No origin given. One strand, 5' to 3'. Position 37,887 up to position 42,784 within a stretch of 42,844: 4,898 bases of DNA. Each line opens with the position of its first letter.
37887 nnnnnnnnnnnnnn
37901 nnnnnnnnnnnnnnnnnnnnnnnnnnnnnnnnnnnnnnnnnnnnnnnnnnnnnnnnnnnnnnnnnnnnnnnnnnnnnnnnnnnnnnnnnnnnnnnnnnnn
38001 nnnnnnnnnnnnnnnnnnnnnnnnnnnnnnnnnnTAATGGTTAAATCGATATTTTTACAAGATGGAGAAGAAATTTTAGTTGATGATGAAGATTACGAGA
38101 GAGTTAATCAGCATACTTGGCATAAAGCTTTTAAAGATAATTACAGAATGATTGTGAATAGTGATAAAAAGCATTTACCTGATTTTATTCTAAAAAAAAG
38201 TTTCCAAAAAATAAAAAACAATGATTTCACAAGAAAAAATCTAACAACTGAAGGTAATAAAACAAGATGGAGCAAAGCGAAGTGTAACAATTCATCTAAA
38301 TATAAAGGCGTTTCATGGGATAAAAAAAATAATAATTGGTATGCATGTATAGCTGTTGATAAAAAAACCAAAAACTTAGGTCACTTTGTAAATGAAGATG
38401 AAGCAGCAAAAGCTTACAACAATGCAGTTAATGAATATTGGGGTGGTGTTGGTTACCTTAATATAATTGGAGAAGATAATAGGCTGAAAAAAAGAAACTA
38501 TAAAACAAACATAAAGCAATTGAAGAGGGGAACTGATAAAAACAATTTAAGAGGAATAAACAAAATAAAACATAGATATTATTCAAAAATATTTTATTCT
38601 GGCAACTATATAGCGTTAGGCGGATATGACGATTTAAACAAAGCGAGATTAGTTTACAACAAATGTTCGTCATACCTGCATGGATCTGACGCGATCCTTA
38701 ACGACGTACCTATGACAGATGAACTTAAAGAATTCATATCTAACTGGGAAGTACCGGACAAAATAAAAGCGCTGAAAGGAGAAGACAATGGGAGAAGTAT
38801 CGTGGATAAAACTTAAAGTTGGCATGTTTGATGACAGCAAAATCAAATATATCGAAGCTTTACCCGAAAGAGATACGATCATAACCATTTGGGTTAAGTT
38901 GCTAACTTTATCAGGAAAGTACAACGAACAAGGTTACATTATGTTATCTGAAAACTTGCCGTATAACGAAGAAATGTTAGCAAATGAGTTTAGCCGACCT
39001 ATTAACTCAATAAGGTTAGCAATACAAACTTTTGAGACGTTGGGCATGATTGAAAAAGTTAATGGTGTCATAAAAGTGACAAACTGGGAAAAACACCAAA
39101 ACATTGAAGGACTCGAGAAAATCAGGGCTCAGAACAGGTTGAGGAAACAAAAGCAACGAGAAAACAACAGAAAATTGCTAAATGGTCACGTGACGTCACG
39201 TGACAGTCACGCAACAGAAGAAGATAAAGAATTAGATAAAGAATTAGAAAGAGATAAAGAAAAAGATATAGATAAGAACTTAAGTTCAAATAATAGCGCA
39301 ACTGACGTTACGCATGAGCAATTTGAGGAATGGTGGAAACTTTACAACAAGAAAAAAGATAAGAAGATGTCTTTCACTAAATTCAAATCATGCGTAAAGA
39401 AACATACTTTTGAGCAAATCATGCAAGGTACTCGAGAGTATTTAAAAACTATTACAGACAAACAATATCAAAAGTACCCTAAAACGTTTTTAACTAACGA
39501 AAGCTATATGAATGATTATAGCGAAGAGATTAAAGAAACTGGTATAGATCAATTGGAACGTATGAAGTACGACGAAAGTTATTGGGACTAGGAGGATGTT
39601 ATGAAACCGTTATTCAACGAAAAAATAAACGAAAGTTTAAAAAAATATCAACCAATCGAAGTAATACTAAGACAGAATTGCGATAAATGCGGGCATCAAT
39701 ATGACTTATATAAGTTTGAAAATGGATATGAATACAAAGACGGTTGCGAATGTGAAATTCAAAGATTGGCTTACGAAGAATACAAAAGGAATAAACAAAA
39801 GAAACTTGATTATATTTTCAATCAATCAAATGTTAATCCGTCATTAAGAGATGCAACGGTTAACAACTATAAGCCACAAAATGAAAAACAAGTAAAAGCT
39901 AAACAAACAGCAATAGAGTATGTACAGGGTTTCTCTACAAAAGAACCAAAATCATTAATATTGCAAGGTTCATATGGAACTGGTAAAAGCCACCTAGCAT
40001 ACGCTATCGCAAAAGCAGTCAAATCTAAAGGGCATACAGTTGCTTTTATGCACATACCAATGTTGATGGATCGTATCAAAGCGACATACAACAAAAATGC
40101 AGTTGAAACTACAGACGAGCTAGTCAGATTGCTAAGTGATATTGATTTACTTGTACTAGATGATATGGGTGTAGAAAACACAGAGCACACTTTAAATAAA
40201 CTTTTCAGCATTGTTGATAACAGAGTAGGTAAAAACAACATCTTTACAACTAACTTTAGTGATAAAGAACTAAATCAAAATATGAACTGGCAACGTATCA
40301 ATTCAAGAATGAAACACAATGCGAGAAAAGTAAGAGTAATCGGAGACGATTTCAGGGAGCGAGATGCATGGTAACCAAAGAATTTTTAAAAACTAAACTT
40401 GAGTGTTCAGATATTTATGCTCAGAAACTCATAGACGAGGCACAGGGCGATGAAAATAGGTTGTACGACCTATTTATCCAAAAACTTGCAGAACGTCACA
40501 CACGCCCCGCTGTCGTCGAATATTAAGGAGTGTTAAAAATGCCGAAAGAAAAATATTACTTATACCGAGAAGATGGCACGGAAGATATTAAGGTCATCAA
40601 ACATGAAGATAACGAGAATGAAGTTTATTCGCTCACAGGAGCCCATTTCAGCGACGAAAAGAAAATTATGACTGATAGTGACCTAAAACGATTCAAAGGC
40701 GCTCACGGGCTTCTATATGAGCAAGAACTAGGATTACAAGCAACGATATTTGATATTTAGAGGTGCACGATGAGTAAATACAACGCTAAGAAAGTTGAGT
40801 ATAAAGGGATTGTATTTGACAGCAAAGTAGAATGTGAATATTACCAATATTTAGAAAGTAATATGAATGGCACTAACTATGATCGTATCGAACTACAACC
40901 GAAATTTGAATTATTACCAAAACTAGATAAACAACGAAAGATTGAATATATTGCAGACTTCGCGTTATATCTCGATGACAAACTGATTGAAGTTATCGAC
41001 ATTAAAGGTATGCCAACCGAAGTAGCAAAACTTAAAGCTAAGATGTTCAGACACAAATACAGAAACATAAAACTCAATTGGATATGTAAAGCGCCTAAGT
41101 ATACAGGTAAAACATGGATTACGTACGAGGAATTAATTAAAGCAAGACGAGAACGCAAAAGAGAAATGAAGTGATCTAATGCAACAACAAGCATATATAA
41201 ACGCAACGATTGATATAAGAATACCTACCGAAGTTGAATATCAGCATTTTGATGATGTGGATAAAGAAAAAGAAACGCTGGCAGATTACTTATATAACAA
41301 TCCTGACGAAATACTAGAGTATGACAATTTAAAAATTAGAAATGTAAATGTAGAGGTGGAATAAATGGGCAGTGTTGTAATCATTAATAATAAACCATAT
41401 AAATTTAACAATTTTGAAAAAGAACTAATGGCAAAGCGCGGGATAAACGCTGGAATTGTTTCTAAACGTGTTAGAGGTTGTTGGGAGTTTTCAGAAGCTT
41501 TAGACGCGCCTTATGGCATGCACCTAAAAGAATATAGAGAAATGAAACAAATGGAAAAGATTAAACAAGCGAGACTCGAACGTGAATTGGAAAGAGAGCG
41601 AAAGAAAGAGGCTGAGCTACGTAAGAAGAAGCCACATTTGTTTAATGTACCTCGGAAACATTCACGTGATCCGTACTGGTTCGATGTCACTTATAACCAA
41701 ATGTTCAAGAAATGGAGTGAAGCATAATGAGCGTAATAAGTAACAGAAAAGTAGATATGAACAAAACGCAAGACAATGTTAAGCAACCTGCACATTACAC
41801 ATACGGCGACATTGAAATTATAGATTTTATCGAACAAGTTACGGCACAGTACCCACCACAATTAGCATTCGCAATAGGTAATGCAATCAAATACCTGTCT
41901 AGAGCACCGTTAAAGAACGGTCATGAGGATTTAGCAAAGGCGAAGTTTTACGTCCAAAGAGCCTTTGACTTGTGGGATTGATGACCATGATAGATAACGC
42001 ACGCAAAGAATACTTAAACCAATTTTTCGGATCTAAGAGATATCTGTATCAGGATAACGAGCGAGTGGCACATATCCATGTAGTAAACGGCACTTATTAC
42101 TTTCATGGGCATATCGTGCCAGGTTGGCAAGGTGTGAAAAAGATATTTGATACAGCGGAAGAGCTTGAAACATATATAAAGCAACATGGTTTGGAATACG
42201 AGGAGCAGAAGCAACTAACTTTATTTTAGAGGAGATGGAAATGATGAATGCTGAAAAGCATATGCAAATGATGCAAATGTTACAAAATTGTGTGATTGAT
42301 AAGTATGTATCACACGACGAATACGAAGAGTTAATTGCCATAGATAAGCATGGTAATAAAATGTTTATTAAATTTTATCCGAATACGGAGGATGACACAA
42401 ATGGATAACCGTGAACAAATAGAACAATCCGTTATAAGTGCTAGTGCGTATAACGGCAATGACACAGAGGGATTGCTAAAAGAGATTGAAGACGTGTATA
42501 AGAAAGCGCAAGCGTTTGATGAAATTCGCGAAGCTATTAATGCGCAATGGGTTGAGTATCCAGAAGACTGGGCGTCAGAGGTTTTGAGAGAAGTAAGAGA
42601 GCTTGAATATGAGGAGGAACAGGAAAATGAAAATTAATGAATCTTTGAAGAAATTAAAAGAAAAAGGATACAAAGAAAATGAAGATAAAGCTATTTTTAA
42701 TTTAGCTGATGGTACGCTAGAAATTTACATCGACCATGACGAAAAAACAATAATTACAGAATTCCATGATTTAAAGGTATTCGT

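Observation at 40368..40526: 52-aa ORF overlapping the helicase-loader stop: Sri-like candidate; together with Dut this phage may encode two SaPI derepressors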

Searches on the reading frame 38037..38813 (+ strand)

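Call 20: search_protein_families(library=pfam, proteins=[window:38037-38813:+], max_evalue=0.01)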
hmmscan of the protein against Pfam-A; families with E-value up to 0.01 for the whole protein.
window:38037-38813:+ (259 aa): 1 family
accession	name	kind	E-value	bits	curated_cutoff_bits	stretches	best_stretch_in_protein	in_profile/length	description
PF00847.26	AP2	-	7.3e-07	29.8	33.3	1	87-136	1-53/54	AP2 domain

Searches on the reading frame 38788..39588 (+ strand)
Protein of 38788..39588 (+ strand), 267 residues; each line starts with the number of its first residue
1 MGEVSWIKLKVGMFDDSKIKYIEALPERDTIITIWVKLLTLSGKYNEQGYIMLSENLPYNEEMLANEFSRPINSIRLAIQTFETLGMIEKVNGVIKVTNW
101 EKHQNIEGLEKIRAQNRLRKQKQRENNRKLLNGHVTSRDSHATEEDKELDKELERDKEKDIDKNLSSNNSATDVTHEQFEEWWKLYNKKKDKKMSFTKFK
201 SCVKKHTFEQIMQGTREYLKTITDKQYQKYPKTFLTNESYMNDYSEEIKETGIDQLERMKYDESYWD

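Call 20: search_protein_families(library=pfam, proteins=[window:38788-39588:+], max_evalue=0.01)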
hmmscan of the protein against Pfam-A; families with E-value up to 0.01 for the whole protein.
window:38788-39588:+ (267 aa): 1 family
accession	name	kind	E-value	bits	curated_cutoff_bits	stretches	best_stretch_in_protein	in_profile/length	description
PF09681.16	Phage_rep_org_N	-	2.6e-52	176.4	23.3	1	6-125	1-121/121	N-terminal phage replisome organiser (Phage_rep_org_N)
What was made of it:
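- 38788..39591 (+): Replisome organiser, first gene of the replication block organiser-loader-sri. Call 20 (Phage_rep_org_N, E = 2.6e-52).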

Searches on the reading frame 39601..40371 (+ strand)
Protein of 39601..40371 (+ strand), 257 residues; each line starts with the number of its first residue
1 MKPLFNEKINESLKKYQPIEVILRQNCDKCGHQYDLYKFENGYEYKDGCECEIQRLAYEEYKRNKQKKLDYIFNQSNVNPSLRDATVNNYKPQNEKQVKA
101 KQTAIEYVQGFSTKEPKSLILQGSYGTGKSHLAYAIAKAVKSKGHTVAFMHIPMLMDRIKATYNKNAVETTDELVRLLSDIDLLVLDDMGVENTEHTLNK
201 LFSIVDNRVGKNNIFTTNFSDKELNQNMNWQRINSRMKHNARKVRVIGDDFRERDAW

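Call 20: search_protein_families(library=pfam, proteins=[window:39601-40371:+], max_evalue=0.01)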
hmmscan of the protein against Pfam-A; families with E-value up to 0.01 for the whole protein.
window:39601-40371:+ (257 aa): 17 families
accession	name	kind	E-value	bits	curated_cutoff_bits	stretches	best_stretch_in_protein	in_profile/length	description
PF01695.23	IstB_IS21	-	4.3e-17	62.9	24.1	1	53-255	33-234/238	IstB-like ATP binding protein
PF00308.24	Bac_DnaA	-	9.2e-07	29.6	23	1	112-237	30-155/162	Bacterial DnaA ATPAse domain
PF00004.35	AAA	-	2.2e-05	25.3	21.2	1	120-236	2-126/131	ATPase family associated with various cellular activities (AAA)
PF07728.20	AAA_5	-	3.6e-05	24.2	22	1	119-209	2-94/139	AAA domain (dynein-related subfamily)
PF24883.2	NPHP3_N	-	0.00039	21.1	24.8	1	114-151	20-57/164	Nephrocystin 3, N-terminal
PF04851.21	ResIII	-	0.0005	20.4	22.5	1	95-173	6-83/164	Type III restriction enzyme, res subunit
PF05673.19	DUF815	-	0.0006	19.5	23.8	1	99-209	39-136/249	Protein of unknown function (DUF815)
PF05970.20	PIF1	-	0.00082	19.5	25.9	0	99-148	8-54/223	PIF1-like helicase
PF03969.22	AFG1_ATPase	-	0.0016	17.9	27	1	90-206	36-154/361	AFG1-like ATPase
PF13604.12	AAA_30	-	0.0019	18.4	27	0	107-205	9-112/191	AAA domain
PF20720.3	nSTAND3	-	0.003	17.7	27.2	0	115-166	16-64/155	Novel STAND NTPase 3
PF10923.14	BrxC_BrxD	-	0.0038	16.6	22.2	1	119-175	52-106/414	BREX system ATP-binding protein BrxC/D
PF13191.12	AAA_16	-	0.0069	17.3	32.6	0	108-149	16-57/167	AAA ATPase domain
PF00910.28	RNA_helicase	-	0.0073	17.2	21.5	0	120-205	2-75/105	RNA helicase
PF19898.4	DUF6371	-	0.0081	16.4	27.7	0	64-112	26-76/150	Domain of unknown function (DUF6371)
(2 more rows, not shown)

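Call 38: search_protein_families(library=ncbifam, proteins=[window:39601-40371:+], max_evalue=0.001)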
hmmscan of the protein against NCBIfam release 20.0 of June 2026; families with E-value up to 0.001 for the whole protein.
window:39601-40371:+ (257 aa): 16 families
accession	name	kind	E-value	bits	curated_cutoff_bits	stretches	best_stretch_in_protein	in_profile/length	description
NF005992.0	PRK08116.1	subfamily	4.4e-45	153.9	189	1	23-255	18-255/269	hypothetical protein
NF005304.0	PRK06835.1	equivalog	2.4e-30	105.8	215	1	40-254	106-322/330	ATP-binding protein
NF005931.1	PRK07952.1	equivalog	1.9e-29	102.9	357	1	57-240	40-226/246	replicative helicase loader DnaC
NF009043.0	PRK12377.1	subfamily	1.5e-25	90.3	389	1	38-241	24-226/248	ATP-binding protein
NF038214.1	IS21_help_AAA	equivalog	1.2e-22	80.8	200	1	53-254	31-231/232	IS21-like element helper ATPase IstB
NF006505.0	PRK08939.1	equivalog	8.2e-22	77.9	228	1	7-252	48-304/306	primosomal protein DnaI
NF001154.0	PRK00149.3-3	equivalog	5.9e-12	45.3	410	1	53-237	86-273/462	chromosomal replication initiator protein DnaA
NF006616.1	PRK09183.1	subfamily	3.7e-11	42.8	300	1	101-255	84-244/253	IS21-like element helper ATPase IstB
TIGR00362.1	DnaA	equivalog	1.9e-10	40.4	343.9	1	86-238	109-259/437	chromosomal replication initiator protein DnaA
NF005098.0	PRK06526.1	subfamily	2.9e-10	40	296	1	98-254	92-250/266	transposase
NF005378.0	PRK06921.1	subfamily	4.2e-10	39.2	207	1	26-208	34-211/266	hypothetical protein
NF006038.0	PRK08181.1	subfamily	3.2e-08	33.1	317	1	99-218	91-207/271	transposase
NF040713.1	ZapE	equivalog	6.8e-08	32.1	140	1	73-254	15-197/344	cell division protein ZapE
TIGR03420.1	DnaA_homol_Hda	equivalog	2.2e-07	30.7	194.8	1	84-211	11-121/226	DnaA regulatory inactivator Hda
NF003229.0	PRK04195.1-5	equivalog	3.7e-05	22.6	280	1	96-141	21-69/413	replication factor C large subunit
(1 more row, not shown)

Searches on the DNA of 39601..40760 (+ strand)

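Call 6: search_dna_similar(query=window:39601-40760:+, collection=phages, mode=near, max_rows=30)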
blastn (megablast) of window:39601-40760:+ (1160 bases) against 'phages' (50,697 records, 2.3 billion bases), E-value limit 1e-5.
Records with a match: 212; places in all: 215; records where one place covers at least 80% of the query: 142.
Best place of each record, by identity: >=99% 1; 95-99% 142; 90-95% 37; 80-90% 30; 60-80% 2.
By first word of the organism name: Staphylococcus 211; Pseudomonas 1.
By host as written in the record: Staphylococcus aureus 88; - 37; Staphylococcus aureus subsp. aureus RN4220 6; Staphylococcus sp. 6; Staphylococcus aureus RN4220 4; Staphylococcus aureus strain 8325 3; Staphylococcus aureus subsp. aureus 18790 genotype ST5-MRSA-IVa (2B) 2; methicillin-resistant Staphylococcus aureus spa type t223 2; and 54 more.
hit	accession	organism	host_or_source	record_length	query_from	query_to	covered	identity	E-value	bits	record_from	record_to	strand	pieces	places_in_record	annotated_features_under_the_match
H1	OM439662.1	Staphylococcus phage vB_SauS_277g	Staphylococcus aureus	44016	1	1160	100%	99.5%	0e+0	2109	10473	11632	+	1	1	IstB-like ATP binding domain-containing protein | DUF3269 domain-containing protein | hypothetical protein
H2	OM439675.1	Staphylococcus phage vB_SauS_Mh4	Staphylococcus aureus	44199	1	1160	100%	97.6%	0e+0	1988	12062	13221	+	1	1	ATP binding protein | DUF3269 domain-containing protein | helicase loader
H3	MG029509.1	Staphylococcus phage phiSa2wa_st5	Staphylococcus aureus subsp. aureus ...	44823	1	1160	100%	96.7%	0e+0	1932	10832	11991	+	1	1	dnaC: replication protein | hypothetical protein (x3)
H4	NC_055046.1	Staphylococcus phage phiSa2wa_st5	Staphylococcus aureus subsp. aureus ...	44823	1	1160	100%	96.7%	0e+0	1932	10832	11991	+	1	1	dnaC: DnaC-like helicase loader | DUF3269 family protein | transcriptional regulator | DUF1064 domain-containing protein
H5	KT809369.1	Staphylococcus phage P630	Staphylococcus aureus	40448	1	1160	100%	96.4%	0e+0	1910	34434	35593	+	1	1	DNA replication protein | hypothetical protein (x2)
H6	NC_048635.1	Staphylococcus phage P630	Staphylococcus aureus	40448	1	1160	100%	96.4%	0e+0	1910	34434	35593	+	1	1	DnaC-like helicase loader | DUF3269 family protein | transcriptional regulator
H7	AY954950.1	Staphylococcus phage 187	-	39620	1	1160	100%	96.1%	0e+0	1893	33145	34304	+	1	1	ORF014 | ORF069 | ORF108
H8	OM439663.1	Staphylococcus phage vB_SauS_287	Staphylococcus aureus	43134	1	1160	100%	96.1%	0e+0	1893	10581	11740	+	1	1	IstB-like ATP binding domain-containing protein | DUF3269 domain-containing protein | helicase loader | DUF1064 domain-containing protein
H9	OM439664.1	Staphylococcus phage vB_SauS_308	Staphylococcus aureus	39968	1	1160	100%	96.1%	0e+0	1893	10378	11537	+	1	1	ATP binding protein | DUF3269 domain-containing protein | helicase | DUF1064 domain-containing protein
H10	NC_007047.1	Staphylococcus phage 187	-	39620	1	1160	100%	96.1%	0e+0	1893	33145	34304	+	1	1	DnaC-like helicase loader | ORF069 | transcriptional regulator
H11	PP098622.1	Staphylococcus phage 6199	Staphylococcus aureus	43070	1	1160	100%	96.1%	0e+0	1893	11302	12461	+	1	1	DNA replication protein DnaC | hypothetical protein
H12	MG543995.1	Staphylococcus phage UPMK_1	methicillin-resistant Staphylococcus ...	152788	1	1160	100%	95.9%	0e+0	1877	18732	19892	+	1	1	DNA replication protein | hypothetical protein (x2)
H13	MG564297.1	Staphylococcus phage UPMK_2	methicillin-resistant Staphylococcus ...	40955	1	1160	100%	95.9%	0e+0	1877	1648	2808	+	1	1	DNA replication protein | hypothetical protein (x2)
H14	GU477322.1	Staphylococcus phage SAP-26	Staphylococcus aureus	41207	1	1160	100%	95.9%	0e+0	1877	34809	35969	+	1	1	hypothetical protein (x2)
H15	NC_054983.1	Staphylococcus phage UPMK_2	methicillin-resistant Staphylococcus ...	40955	1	1160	100%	95.9%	0e+0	1877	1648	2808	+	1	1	DnaC-like helicase loader | DUF3269 family protein | transcriptional regulator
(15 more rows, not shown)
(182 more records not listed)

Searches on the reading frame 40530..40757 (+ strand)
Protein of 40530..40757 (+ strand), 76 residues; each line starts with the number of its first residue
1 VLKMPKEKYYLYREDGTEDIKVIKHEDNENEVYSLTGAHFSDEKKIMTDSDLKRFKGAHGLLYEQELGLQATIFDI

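Call 20: search_protein_families(library=pfam, proteins=[window:40530-40757:+], max_evalue=0.01)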
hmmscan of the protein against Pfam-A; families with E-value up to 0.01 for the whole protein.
window:40530-40757:+ (76 aa): 1 family
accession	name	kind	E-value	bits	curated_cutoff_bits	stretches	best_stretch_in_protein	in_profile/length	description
PF11673.13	DUF3269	-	1.2e-50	170.2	25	1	4-76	1-73/73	Protein of unknown function (DUF3269)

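Call 37: search_protein_families(library=phrogs, proteins=[window:40530-40757:+], max_evalue=0.001)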
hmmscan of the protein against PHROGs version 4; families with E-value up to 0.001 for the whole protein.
window:40530-40757:+ (76 aa): 1 family
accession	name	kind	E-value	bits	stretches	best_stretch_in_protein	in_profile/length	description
phrog_433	-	unknown function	2.4e-38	131.3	1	4-76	2-74/75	-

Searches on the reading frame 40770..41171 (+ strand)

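Call 20: search_protein_families(library=pfam, proteins=[window:40770-41171:+], max_evalue=0.01)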
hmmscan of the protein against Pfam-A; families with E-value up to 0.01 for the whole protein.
window:40770-41171:+ (134 aa): 2 families
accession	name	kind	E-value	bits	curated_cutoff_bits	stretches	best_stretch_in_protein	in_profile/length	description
PF06356.17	DUF1064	-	3e-46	157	24.7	1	1-113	1-117/117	Protein of unknown function (DUF1064)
PF08755.16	YccV-like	-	0.0095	16.7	22.8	0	7-71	12-81/101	Hemimethylated DNA-binding protein YccV like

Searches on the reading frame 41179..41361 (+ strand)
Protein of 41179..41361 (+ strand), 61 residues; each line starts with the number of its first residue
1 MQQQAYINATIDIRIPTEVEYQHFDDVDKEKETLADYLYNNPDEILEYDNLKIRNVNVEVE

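Call 43: search_protein_families(library=pfam, proteins=[window:41179-41361:+], max_evalue=0.01)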
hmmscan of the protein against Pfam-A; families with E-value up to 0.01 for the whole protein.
window:41179-41361:+ (61 aa): 1 family
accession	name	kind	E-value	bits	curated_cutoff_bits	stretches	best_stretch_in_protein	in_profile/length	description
PF11310.13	DUF3113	-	1e-33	115.5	25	1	1-60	1-60/60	Protein of unknown function (DUF3113)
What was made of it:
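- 41179..41364 (+): DUF3113 protein; candidate SaPImw2 Stl antirepressor. Call 43 (DUF3113).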

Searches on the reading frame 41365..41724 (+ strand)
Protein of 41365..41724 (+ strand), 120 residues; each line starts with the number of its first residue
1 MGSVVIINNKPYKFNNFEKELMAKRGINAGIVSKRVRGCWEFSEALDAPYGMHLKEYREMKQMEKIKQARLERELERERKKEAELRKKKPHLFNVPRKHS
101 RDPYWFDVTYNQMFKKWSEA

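Call 43: search_protein_families(library=pfam, proteins=[window:41365-41724:+], max_evalue=0.01)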
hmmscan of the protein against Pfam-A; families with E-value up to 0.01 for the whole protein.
window:41365-41724:+ (120 aa): 1 family
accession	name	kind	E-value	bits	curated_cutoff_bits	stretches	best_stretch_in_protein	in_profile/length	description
PF07768.16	PVL_ORF50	-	2.6e-51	173.2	27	1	4-119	1-116/116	PVL ORF-50-like family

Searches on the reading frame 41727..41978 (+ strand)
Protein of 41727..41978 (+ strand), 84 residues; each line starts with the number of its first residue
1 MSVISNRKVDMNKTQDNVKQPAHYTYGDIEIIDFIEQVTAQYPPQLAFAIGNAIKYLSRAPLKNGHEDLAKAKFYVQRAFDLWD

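Call 43: search_protein_families(library=pfam, proteins=[window:41727-41978:+], max_evalue=0.01)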
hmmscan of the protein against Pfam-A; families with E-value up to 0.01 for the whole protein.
window:41727-41978:+ (84 aa): 1 family
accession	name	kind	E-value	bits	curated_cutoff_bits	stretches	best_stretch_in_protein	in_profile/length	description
PF11753.13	DUF3310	-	9.2e-23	80.5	24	1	18-77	1-60/60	Protein of unknwon function (DUF3310)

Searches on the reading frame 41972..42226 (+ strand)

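Call 43: search_protein_families(library=pfam, proteins=[window:41972-42226:+], max_evalue=0.01)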
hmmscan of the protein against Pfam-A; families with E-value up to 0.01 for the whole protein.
window:41972-42226:+ (85 aa): 1 family
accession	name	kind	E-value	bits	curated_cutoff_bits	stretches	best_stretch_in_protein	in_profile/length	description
PF06194.16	Phage_Orf51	-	5e-56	187.1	27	1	6-85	1-80/80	Phage Conserved Open Reading Frame 51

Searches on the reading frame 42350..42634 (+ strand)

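Call 43: search_protein_families(library=pfam, proteins=[window:42350-42634:+], max_evalue=0.01)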
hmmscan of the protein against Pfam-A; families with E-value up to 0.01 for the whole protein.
window:42350-42634:+ (95 aa): 1 family
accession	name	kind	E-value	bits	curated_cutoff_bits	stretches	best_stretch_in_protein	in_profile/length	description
PF06260.17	DUF1024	-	1.3e-25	90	27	1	18-64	1-47/82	Protein of unknown function (DUF1024)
